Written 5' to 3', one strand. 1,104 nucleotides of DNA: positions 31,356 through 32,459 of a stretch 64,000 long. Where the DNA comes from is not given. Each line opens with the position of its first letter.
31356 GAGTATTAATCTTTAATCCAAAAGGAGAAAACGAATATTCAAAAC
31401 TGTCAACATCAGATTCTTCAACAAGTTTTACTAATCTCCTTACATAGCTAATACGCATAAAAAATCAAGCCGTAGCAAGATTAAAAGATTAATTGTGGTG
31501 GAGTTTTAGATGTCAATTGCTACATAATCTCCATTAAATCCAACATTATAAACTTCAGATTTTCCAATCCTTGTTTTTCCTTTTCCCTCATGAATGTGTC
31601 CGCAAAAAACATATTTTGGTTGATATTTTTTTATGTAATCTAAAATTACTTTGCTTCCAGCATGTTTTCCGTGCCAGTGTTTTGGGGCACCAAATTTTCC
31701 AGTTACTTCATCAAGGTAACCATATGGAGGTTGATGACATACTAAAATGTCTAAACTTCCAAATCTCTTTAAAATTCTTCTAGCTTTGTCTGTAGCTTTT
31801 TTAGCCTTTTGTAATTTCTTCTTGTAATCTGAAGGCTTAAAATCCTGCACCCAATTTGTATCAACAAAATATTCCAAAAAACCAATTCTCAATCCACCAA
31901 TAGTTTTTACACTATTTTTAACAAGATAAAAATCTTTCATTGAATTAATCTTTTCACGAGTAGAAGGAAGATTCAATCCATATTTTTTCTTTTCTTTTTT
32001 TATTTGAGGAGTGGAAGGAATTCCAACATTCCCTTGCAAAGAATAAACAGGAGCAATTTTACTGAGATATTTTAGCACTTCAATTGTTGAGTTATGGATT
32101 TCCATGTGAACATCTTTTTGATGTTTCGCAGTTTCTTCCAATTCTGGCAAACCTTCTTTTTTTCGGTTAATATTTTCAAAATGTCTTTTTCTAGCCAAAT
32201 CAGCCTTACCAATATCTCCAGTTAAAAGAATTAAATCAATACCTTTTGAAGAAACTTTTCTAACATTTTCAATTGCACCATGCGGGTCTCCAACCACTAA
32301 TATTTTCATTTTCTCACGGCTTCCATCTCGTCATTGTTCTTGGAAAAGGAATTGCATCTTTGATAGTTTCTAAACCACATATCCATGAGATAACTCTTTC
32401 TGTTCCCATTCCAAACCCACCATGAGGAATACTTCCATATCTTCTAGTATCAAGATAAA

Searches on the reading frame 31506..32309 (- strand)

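Call 69: search_protein_families(library=pfam, proteins=[window:31506-32309:-], max_evalue=0.001)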
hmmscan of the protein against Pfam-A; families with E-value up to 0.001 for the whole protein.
window:31506-32309:- (267 aa): 3 families
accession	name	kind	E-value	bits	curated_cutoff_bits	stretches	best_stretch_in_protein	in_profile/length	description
PF00149.33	Metallophos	-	2.1e-13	51.6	21.5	1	1-241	1-190/191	Calcineurin-like phosphoesterase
PF14582.11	Metallophos_3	-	6.1e-11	42.6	28.2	1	10-266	15-248/259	Metallophosphoesterase, calcineurin superfamily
PF12850.12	Metallophos_2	-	1.7e-08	35.1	27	0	1-38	1-41/154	Calcineurin-like phosphoesterase superfamily domain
